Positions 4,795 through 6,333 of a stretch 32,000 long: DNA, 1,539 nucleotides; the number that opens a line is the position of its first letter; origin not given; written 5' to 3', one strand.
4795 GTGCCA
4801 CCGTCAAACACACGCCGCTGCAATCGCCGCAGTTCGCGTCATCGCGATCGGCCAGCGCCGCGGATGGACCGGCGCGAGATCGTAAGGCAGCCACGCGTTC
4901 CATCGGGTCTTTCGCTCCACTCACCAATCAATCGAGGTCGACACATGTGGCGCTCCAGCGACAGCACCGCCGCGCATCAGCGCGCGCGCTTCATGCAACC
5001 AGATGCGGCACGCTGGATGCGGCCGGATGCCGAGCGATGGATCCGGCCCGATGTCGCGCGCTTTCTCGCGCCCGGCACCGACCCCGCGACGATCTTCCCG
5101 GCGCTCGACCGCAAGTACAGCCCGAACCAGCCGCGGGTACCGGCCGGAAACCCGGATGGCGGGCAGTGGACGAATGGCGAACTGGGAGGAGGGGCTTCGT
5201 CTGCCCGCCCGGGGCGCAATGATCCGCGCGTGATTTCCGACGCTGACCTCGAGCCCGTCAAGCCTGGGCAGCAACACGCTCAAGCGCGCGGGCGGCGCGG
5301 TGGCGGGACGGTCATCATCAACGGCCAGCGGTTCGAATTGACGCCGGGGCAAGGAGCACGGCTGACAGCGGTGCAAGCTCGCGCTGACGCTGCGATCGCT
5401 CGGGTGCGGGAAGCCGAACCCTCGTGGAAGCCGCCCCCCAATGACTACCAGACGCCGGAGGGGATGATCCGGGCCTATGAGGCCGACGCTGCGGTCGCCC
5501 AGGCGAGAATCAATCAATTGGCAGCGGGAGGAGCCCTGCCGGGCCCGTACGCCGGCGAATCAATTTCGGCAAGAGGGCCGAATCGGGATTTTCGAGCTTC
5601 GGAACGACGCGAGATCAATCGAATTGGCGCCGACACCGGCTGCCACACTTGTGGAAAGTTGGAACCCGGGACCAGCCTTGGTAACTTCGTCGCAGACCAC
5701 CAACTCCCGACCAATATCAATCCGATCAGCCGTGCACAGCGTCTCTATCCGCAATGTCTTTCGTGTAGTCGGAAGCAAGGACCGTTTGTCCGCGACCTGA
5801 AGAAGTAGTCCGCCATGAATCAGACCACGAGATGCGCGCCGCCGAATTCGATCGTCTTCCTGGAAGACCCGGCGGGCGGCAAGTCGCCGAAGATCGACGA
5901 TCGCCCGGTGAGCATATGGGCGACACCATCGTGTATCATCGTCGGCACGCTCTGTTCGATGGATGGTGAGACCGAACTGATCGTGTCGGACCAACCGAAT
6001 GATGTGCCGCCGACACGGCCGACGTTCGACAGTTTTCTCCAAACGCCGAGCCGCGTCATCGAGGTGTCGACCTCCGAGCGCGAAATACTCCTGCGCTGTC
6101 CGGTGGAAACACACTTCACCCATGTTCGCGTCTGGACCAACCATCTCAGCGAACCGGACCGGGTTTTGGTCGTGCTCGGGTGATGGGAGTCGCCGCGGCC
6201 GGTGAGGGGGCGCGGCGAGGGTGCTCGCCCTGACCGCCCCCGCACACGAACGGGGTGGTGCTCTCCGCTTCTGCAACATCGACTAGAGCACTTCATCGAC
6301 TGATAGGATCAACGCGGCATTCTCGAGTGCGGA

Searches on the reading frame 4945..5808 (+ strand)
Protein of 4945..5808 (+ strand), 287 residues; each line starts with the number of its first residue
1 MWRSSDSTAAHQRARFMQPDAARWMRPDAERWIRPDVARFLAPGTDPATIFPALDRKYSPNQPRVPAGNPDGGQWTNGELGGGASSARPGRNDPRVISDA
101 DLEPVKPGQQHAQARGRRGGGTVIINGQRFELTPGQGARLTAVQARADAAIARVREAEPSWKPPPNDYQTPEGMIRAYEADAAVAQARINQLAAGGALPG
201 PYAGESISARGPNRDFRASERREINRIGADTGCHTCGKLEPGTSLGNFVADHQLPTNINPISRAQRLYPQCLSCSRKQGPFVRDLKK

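Call 6: search_protein_families(library=pfam, proteins=[window:4945-5808:+], max_evalue=0.01)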
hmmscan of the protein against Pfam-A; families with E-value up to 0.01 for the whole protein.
window:4945-5808:+ (287 aa): 0 families

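Call 19: search_protein_families(library=ncbifam, proteins=[window:4945-5808:+], max_evalue=0.01)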
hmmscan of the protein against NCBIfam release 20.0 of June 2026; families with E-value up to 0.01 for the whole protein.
window:4945-5808:+ (287 aa): 0 families

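Call 23: find_homologous_proteins(query=window:4945-5808:+, max_evalue=0.001)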
Query window:4945-5808:+ (287 aa): 897 proteins with E <= 0.001 among 7454 candidates; the best 120 are listed.
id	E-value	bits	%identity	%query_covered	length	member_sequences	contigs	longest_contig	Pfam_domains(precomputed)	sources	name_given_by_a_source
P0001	8.3e-191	651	100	100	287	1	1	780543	-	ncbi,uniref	ncbi:hypothetical protein ACTZWT_10260 [Rhodopseudomonas sp. NSM]|uniref:hypothetical protein n=1 Ta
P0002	2.7e-137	475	74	100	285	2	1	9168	-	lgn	-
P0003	5.5e-132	458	70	100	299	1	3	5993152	-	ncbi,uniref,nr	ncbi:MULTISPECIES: hypothetical protein [Rhodopseudomonas]|uniref:hypothetical protein n=1 Tax=Rhodo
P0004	7.1e-131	454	72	100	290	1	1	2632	-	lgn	-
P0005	4.2e-127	442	69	100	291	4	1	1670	-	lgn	-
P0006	1.7e-123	430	66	100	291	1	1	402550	-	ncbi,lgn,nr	ncbi:hypothetical protein LOC51_20870 [Rubrivivax sp. JA1024]|nr:hypothetical protein [Rubrivivax sp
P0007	5.3e-107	376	61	100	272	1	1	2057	-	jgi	jgi:hypothetical protein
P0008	3.1e-106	373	64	99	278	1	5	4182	-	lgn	-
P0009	2.6e-104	367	60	100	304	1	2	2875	-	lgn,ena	-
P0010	6.8e-103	362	61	92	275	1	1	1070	-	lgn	-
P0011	7.8e-103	362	60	99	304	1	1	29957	-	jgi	-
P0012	2.2e-102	360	62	97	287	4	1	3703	-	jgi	jgi:hypothetical protein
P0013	5.9e-101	356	61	94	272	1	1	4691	-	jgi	jgi:hypothetical protein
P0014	6.1e-101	356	61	92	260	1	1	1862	-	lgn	-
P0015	6.8e-101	356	51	95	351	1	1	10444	-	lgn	-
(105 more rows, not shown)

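Call 24: find_encoding_contigs(protein=P0001, flank=10000, max_places=5)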
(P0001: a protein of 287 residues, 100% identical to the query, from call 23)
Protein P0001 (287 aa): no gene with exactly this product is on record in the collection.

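Call 25: find_encoding_contigs(protein=P0003, flank=10000, max_places=6)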
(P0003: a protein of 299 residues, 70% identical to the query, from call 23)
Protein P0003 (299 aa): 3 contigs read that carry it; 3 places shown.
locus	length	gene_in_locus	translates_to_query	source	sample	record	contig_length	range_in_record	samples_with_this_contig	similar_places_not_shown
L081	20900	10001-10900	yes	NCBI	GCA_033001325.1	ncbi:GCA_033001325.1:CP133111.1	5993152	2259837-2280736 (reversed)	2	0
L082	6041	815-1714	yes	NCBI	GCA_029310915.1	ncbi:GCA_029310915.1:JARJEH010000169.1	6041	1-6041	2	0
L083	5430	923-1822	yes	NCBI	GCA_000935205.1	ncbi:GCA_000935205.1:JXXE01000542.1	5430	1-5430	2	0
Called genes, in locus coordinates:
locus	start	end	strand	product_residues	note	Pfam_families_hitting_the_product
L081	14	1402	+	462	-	PF16868:NMT1_3, PF09084:NMT1 (weak)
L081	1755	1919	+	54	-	PF04964:Flp_Fap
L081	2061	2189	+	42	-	-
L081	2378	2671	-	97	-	-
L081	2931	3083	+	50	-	-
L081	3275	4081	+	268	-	-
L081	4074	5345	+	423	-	PF03237:Terminase_6N, PF17289:Terminase_6C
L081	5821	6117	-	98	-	PF01541:GIY-YIG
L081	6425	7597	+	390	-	PF04860:Phage_portal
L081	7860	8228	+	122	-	-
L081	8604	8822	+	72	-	-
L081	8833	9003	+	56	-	-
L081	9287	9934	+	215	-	PF04586:Peptidase_S78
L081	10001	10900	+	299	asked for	-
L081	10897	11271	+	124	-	-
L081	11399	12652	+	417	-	PF05065:Phage_capsid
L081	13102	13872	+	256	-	-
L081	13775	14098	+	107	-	PF09450:DUF2019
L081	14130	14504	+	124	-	PF09450:DUF2019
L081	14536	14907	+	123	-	PF09450:DUF2019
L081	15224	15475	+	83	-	-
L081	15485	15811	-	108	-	-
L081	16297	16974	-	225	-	PF07813:LTXXQ (faint)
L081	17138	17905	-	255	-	PF00089:Trypsin, PF13365:Trypsin_2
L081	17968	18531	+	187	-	PF05135:Phage_connect_1 (weak)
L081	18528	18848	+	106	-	PF05521:Phage_HCP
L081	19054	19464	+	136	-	PF11367:Tail_completion_gp17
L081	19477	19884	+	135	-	PF06199:Phage_tail_2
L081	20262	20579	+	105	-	PF11836:Phage_TAC_11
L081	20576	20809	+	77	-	PF09550:Phage_TAC_6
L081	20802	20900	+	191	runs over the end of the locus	-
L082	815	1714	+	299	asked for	-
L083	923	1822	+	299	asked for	-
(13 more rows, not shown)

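Call 42: search_solved_structures(query=A1, max_evalue=10, show_alignments=2)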
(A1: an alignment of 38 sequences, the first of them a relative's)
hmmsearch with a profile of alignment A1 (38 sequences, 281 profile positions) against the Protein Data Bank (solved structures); distinct sequences matched with E-value up to 10: 2.
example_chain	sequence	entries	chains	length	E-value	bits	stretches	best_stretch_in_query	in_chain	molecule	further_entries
6epc_D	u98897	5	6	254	0.33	13.5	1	93-180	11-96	Proteasome subunit alpha type-7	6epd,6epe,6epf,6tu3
2qkd_A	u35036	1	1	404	0.7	12.4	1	110-176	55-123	Zinc finger protein ZPR1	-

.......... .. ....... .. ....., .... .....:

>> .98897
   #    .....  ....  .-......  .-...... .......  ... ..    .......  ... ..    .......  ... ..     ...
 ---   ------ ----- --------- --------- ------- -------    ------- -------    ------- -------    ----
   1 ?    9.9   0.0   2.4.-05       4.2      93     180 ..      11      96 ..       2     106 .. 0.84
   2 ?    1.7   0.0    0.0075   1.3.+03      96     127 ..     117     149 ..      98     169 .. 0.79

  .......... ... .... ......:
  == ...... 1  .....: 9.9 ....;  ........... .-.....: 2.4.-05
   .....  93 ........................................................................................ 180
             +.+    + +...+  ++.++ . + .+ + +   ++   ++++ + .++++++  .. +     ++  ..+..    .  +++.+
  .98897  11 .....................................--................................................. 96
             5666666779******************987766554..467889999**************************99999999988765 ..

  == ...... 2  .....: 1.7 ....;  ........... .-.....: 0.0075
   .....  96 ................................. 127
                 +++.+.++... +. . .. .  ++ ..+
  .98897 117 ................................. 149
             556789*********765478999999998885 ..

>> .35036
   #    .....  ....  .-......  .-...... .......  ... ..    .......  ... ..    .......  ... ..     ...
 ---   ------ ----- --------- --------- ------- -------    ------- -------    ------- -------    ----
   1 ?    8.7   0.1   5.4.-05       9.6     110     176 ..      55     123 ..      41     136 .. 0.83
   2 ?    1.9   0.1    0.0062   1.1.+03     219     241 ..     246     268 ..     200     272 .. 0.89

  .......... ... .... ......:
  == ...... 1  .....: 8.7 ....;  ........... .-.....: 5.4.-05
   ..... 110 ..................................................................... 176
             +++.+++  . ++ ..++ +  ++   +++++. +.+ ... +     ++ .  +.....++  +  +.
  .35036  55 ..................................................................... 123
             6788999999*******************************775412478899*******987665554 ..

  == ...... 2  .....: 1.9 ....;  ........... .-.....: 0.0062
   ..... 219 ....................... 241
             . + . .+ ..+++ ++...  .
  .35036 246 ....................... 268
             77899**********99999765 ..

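Call 50: predict_structure(alignment_id=A1)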
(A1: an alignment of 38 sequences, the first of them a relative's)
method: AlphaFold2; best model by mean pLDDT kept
length: 287 residues; sequences in the alignment: 38
mean_pLDDT: 66.4   pTM: 0.45
mean pLDDT of the five models: 66.4, 63.9, 62.3, 59.9, 59.5
residues with pLDDT >= 90: 31; 70-90: 106; 50-70: 75; < 50: 75
segments of 3 or more residues with pLDDT < 50: 1-3, 20-26, 29-32, 55-91, 97-119
pLDDT, mean of each block of 10 residues (from residue 1): 49 54 47 53 62 48 38 35 33 48 35 39 86 88 90 85 90 94 91 74 76 78 86 81 66 68 80 80 70
secondary structure, 60 per line:
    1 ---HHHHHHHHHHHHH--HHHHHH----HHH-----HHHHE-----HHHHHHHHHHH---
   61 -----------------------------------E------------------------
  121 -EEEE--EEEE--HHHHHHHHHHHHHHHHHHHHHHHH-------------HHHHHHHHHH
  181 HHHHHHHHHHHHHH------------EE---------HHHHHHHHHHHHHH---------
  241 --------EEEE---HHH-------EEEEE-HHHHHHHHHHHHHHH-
elements in order: H4-16 H19-24 H37-40 H47-57 E122-125 E128-131 H134-157 H171-194 H218-231 E249-252 E266-270 H272-286

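Call 53: fold_search(model_id=the predicted structure, library=pdb)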
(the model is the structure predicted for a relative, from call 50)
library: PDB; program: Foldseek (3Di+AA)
matches with E <= 10: 132; with E <= 0.001: 0
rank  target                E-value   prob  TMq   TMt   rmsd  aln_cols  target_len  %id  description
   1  6u8t_A                1.9e+00  0.04  0.13  0.17  22.2       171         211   12  Crystal structure of YopT domain of Pasteurella Multocida PfhB2-toxin (released 2020-09-09)
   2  4bgz_B                2.6e+00  0.03  0.08  0.14  22.5       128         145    8  Crystal Structure of H5 (tyTy) Influenza Virus Haemagglutinin (released 2013-04-24)
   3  5zbh                  2.9e+00  0.04  0.10  0.07  18.2       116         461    9  The Crystal Structure of Human Neuropeptide Y Y1 Receptor with BMS-193885 (released 2018-04-25)
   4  2f1m_A                3.0e+00  0.07  0.10  0.13  19.0        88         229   18  Conformational flexibility in the multidrug efflux system protein AcrA (released 2006-03-21)
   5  4bgz_F                3.2e+00  0.03  0.09  0.16  21.2       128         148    8  Crystal Structure of H5 (tyTy) Influenza Virus Haemagglutinin (released 2013-04-24)
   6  3oab_B                3.4e+00  0.10  0.10  0.11  13.7        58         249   16  Mint deletion mutant of heterotetrameric geranyl pyrophosphate synthase in complex with ligands (released 2010-11-03)
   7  8v1t_A                3.4e+00  0.06  0.10  0.04  13.7        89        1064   11  Herpes simplex virus 1 polymerase holoenzyme bound to DNA and acyclovir triphosphate in closed conformation (released 2024-09-04)
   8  8p1y                  3.4e+00  0.02  0.10  0.07  22.1       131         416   14  Arabidopsis thaliana mutated variant C244S of seryl-tRNA synthetase (released 2024-05-22)
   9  6bz0_C                3.6e+00  0.04  0.10  0.07  20.6       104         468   12  1.83 Angstrom Resolution Crystal Structure of Dihydrolipoyl Dehydrogenase from Acinetobacter baumannii in Complex with (released 2018-01-03)
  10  7pub_Cv               3.8e+00  0.10  0.11  0.03  13.7        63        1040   14  Late assembly intermediate of the Trypanosoma brucei mitoribosomal small subunit (released 2022-05-04)
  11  1xik_A                3.8e+00  0.03  0.08  0.07  18.2        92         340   20  RIBONUCLEOSIDE-DIPHOSPHATE REDUCTASE 1 BETA CHAIN (released 1997-03-12)
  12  6asg_D                4.0e+00  0.05  0.08  0.03  15.2       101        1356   15  Crystal structure of Thermus thermophilus RNA polymerase core enzyme (released 2018-04-11)
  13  3oab_C                4.3e+00  0.08  0.10  0.11  13.7        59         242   15  Mint deletion mutant of heterotetrameric geranyl pyrophosphate synthase in complex with ligands (released 2010-11-03)
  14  6gxn_v                4.3e+00  0.06  0.11  0.09  15.6        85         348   12  Cryo-EM structure of an E. coli 70S ribosome in complex with RF3-GDPCP, RF1(GAQ) and Pint-tRNA (State III) (released 2018-08-15)
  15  8v1r_A                4.3e+00  0.05  0.10  0.04  13.6        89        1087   11  Herpes simplex virus 1 polymerase holoenzyme bound to DNA and DTTP in closed conformation (released 2024-09-04)
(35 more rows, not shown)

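Call 55: search_protein_families(library=phrogs, proteins=[window:4945-5808:+], max_evalue=0.01)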
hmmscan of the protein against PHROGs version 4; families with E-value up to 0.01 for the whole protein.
window:4945-5808:+ (287 aa): 0 families

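Call 66: search_dna_similar(query=window:4945-5808:+, collection=phages, mode=protein, max_evalue=0.001, max_rows=15)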
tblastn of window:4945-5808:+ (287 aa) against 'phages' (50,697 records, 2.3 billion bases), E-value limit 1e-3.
No match.

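Call 67: search_dna_similar(query=window:4945-5808:+, collection=plasmids, mode=protein, max_evalue=0.001, max_rows=15)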
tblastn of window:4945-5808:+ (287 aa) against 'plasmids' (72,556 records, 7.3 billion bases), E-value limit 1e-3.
Records with a match: 7; places in all: 7; records where one place covers at least 80% of the query: 0.
Best place of each record, by identity: <60% 7.
By first word of the organism name: Priestia 2; Shinella 1; Paraburkholderia 1; Burkholderia 1; Bacillus 1; Streptomyces 1.
By predicted mobility (MOB-suite, as given by PLSDB): non-mobilizable 5; conjugative 1; mobilizable 1.
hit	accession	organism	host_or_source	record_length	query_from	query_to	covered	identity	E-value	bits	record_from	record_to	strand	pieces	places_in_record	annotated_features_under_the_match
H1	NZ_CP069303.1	Shinella sp. PSBB067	monoisolate,Minnesota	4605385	54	282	80%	40.2%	8e-28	119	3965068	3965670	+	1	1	none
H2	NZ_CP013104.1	Paraburkholderia caribensis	-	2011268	205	287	29%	53.0%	5e-19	94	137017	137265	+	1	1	none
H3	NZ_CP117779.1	Burkholderia sp. FERM BP-3421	soil sample,soil sample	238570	205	285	28%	48.1%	8e-14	79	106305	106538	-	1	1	RHS repeat-associated core domain-containing protein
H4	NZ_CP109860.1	Priestia megaterium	dendrobium,mixed culture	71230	205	286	29%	45.1%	7e-15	82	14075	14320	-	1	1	DNRLRE domain-containing protein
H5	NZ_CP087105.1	Bacillus toyonensis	mixed culture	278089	210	287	27%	46.2%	5e-13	76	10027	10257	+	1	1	none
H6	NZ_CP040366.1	Priestia flexa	ocean sediment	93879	205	286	27%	46.8%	5e-7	79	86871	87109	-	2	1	none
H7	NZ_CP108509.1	Streptomyces sp. NBC_01237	-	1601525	206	287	29%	39.8%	7e-6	55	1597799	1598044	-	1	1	none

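Call 68: get_annotated_region(hit=H3, flank=2500)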
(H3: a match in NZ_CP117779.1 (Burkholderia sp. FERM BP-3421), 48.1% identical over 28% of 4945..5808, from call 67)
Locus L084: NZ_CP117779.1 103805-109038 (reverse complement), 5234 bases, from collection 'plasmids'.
description: Burkholderia sp. FERM BP-3421 plasmid p2, complete sequence
organism: Burkholderia sp. FERM BP-3421 (NCBI taxid 1494466)
taxonomy: Bacteria; Pseudomonadota; Betaproteobacteria; Burkholderiales; Burkholderiaceae; Burkholderia; Burkholderia sp. FERM BP-3421
host: -; source: soil sample,soil sample; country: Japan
typing (MOB-suite, as given by PLSDB): non-mobilizable; mating-pair formation MPF_T
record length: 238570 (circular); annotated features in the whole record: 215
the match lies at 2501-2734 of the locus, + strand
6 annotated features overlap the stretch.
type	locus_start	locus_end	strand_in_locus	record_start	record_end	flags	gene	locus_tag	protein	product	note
CDS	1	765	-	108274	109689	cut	-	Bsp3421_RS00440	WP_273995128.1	ISL3 family transposase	-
CDS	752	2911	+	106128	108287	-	-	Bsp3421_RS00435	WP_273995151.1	RHS repeat-associated core domain-containing protein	-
CDS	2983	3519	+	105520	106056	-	-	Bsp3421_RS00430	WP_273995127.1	Imm21 family immunity protein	-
CDS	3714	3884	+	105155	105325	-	-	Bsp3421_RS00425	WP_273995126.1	hypothetical protein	-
CDS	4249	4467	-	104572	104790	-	-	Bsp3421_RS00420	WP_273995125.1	hypothetical protein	-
CDS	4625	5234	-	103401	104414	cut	-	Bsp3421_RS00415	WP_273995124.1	AraC family transcriptional regulator ligand-binding domain-containing protein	-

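Call 69: get_annotated_region(hit=H1, flank=6000)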
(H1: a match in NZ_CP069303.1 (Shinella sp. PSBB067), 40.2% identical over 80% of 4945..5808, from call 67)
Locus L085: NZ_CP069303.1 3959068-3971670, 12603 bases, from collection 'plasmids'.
description: Shinella sp. PSBB067 plasmid unnamed1, complete sequence
organism: Shinella sp. PSBB067 (NCBI taxid 2715959)
taxonomy: Bacteria; Pseudomonadota; Alphaproteobacteria; Hyphomicrobiales; Rhizobiaceae; Shinella; Shinella sp. PSBB067
host: -; source: monoisolate,Minnesota; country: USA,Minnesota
typing (MOB-suite, as given by PLSDB): non-mobilizable; mating-pair formation MPF_T
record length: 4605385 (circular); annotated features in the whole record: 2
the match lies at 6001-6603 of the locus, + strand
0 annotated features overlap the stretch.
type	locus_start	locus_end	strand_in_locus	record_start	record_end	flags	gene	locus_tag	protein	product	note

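Call 74: search_protein_families(library=pfam, proteins=[L085:3349-5517:+, L085:2511-3401:+, L085:7299-9317:+, L085:7017-9245:-, L085:5911-6621:+, L085:6625-6993:+], max_evalue=0.001)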
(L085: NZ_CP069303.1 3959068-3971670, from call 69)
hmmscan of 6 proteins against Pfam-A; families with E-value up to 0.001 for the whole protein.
L085:3349-5517:+ (722 aa): 1 family
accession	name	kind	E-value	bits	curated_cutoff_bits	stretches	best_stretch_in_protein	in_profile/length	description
PF10712.14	NAD-GH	-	1.6e-203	677.9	22.8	1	121-692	3-576/576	NAD-specific glutamate dehydrogenase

L085:2511-3401:+ (296 aa): 0 families

L085:7299-9317:+ (672 aa): 0 families

L085:7017-9245:- (742 aa): 2 families
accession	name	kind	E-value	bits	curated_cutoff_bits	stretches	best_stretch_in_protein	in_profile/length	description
PF00912.28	Transgly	-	2.9e-65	219.5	27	1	133-295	15-177/178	Transglycosylase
PF00905.27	Transpeptidase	-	3.8e-31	108.8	22.1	1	387-612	8-266/299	Penicillin binding protein transpeptidase domain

L085:5911-6621:+ (236 aa): 0 families

L085:6625-6993:+ (122 aa): 0 families

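Call 75: find_encoding_contigs(protein=P0002, flank=10000, max_places=3)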
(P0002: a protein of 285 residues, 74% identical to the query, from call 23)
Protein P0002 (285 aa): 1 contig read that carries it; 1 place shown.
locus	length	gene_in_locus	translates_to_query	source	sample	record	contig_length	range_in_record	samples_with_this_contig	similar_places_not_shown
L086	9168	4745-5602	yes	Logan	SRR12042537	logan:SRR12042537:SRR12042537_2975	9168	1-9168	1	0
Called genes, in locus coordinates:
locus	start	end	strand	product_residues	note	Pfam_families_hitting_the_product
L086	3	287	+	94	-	?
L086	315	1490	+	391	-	PF04860:Phage_portal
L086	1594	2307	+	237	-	-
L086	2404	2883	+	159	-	PF14430:Imm1 (faint)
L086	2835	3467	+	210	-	-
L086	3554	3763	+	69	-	-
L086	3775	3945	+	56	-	-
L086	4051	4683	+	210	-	PF04586:Peptidase_S78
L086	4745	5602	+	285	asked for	-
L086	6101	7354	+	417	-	PF05065:Phage_capsid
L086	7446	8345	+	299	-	-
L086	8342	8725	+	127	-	PF09450:DUF2019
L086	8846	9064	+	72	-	-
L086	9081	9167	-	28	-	?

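Call 76: find_encoding_contigs(protein=P0006, flank=10000, max_places=3)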
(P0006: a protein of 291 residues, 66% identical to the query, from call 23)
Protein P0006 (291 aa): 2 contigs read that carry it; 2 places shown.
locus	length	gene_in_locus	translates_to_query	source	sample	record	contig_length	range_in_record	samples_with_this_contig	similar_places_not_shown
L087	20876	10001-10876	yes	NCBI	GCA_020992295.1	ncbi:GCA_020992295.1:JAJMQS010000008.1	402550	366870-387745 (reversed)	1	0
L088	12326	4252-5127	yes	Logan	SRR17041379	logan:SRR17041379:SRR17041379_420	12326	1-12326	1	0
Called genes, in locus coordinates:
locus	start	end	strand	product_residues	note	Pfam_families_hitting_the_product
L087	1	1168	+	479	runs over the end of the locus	PF16868:NMT1_3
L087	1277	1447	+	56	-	PF04964:Flp_Fap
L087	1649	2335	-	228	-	PF08241:Methyltransf_11 (weak)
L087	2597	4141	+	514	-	-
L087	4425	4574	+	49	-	-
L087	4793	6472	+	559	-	PF00989:PAS (weak), PF08447:PAS_3, PF08448:PAS_4, PF13426:PAS_9, PF08447:PAS_3, PF08448:PAS_4, PF13426:PAS_9, PF00015:MCPsignal, +1 more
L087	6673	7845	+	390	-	PF04860:Phage_portal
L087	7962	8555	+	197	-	-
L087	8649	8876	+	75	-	-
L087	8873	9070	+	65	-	-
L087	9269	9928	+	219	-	PF04586:Peptidase_S78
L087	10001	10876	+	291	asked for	-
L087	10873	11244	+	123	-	-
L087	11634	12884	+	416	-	PF05065:Phage_capsid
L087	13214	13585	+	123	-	PF09450:DUF2019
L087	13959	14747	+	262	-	PF20613:HipA_2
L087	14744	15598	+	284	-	PF11236:DUF3037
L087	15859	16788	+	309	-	-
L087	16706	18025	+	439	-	PF03237:Terminase_6N, PF17289:Terminase_6C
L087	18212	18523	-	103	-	-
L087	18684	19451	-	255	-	PF00089:Trypsin, PF13365:Trypsin_2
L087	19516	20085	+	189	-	PF05135:Phage_connect_1 (weak)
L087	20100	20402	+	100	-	PF05521:Phage_HCP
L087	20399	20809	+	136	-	PF11367:Tail_completion_gp17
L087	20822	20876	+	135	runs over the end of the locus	PF06199:Phage_tail_2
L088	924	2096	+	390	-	PF04860:Phage_portal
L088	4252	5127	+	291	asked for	-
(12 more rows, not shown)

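Call 84: search_protein_families(library=padloc, proteins=[window:4945-5808:+], max_evalue=0.01)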
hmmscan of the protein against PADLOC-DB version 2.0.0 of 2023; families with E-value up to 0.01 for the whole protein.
window:4945-5808:+ (287 aa): 0 families

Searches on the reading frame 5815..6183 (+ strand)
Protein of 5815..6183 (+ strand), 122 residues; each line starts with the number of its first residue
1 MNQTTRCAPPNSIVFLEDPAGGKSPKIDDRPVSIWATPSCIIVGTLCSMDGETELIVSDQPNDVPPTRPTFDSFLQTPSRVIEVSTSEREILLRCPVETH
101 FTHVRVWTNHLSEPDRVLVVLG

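Call 7: search_protein_families(library=pfam, proteins=[window:5815-6183:+], max_evalue=0.01)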
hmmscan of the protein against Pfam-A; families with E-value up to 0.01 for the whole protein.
window:5815-6183:+ (122 aa): 0 families

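Call 19: search_protein_families(library=ncbifam, proteins=[window:5815-6183:+], max_evalue=0.01)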
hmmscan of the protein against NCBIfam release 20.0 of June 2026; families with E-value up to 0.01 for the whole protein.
window:5815-6183:+ (122 aa): 0 families

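Call 21: find_encoding_contigs(protein=window:5815-6183:+, flank=10000, max_places=10)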
Protein window:5815-6183:+ (122 aa): no gene with exactly this product is on record in the collection.

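Call 55: search_protein_families(library=phrogs, proteins=[window:5815-6183:+], max_evalue=0.01)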
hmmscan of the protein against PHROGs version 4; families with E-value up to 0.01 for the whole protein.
window:5815-6183:+ (122 aa): 0 families
